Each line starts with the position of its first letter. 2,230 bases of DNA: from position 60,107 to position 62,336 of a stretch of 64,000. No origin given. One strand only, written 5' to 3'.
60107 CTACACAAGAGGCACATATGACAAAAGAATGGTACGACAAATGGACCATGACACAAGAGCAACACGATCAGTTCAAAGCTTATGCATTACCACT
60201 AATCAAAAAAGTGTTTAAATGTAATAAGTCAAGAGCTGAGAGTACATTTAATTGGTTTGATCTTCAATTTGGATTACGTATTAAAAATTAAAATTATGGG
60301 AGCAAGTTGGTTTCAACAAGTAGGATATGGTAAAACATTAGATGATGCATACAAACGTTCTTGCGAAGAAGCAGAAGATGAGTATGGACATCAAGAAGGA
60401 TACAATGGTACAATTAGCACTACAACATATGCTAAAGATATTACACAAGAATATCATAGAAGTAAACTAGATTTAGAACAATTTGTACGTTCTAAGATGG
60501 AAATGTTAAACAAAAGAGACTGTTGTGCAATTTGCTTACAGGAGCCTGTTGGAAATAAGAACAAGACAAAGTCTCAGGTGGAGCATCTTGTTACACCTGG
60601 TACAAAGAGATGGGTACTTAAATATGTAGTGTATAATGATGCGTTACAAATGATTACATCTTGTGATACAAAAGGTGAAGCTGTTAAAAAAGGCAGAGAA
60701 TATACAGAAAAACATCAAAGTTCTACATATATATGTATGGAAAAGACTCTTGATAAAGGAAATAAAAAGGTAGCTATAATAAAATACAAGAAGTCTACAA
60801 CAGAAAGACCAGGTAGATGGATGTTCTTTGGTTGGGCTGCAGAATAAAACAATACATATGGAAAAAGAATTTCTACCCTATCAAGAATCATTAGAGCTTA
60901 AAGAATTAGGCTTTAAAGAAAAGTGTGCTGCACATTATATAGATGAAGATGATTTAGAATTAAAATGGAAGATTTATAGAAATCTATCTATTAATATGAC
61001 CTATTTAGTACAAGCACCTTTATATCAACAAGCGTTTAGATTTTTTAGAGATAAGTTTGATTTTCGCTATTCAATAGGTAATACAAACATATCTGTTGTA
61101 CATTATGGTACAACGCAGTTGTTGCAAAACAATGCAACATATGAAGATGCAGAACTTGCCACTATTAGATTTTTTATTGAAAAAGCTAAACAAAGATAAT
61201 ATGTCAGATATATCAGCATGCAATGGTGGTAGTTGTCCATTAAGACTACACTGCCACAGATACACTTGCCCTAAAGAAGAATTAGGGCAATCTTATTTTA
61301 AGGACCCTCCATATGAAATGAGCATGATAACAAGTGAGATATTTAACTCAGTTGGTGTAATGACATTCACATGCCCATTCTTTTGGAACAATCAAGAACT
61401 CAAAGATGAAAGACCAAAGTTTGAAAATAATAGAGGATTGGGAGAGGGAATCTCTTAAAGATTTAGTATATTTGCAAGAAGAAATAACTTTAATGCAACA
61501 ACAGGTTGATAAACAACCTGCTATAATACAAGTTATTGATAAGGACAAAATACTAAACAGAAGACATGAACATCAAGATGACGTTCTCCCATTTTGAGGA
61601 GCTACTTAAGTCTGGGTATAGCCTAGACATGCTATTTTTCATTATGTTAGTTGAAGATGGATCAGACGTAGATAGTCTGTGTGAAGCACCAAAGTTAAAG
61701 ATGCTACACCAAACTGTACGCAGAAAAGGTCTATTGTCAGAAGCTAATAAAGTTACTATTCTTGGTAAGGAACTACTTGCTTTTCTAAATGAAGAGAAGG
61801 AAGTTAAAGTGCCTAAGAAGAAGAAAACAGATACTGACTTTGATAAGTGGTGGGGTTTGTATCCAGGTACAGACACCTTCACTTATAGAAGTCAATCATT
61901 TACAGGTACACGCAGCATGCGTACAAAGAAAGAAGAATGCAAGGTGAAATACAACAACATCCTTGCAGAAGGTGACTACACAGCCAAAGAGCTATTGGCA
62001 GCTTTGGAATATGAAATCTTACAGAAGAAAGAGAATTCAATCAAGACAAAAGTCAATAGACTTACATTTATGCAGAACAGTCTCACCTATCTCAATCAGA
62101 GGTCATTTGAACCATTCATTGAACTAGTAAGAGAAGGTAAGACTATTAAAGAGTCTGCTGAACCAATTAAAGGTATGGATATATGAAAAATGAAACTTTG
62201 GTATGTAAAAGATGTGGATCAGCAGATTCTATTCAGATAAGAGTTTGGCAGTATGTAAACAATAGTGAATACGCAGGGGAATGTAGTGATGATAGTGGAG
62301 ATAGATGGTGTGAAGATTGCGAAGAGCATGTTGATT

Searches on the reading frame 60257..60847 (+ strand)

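Call 33: search_protein_families(library=phrogs, proteins=[window:60257-60847:+], max_evalue=0.001)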
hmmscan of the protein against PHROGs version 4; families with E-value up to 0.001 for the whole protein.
window:60257-60847:+ (196 aa): 1 family
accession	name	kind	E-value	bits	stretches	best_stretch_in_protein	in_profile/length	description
phrog_37401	-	unknown function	0.00031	21.9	1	14-58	1-45/145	-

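Call 34: search_protein_families(library=pfam, proteins=[window:60257-60847:+], max_evalue=0.001)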
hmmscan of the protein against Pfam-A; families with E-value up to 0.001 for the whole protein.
window:60257-60847:+ (196 aa): 0 families

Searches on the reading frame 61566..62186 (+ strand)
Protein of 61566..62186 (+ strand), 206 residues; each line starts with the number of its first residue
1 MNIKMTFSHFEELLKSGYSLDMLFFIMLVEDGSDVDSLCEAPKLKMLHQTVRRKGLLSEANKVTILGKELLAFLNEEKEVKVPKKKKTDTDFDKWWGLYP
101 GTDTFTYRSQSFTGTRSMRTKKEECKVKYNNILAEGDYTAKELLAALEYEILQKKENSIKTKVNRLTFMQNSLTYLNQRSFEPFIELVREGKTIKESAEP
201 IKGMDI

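Call 33: search_protein_families(library=phrogs, proteins=[window:61566-62186:+], max_evalue=0.001)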
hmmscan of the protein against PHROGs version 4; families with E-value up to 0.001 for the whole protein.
window:61566-62186:+ (206 aa): 1 family
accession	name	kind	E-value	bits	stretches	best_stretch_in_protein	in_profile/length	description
phrog_270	-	DNA, RNA and nucleotide metabolism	0.00063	20.2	1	76-196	163-261/383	replication initiation protein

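Call 34: search_protein_families(library=pfam, proteins=[window:61566-62186:+], max_evalue=0.001)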
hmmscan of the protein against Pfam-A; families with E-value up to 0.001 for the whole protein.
window:61566-62186:+ (206 aa): 0 families
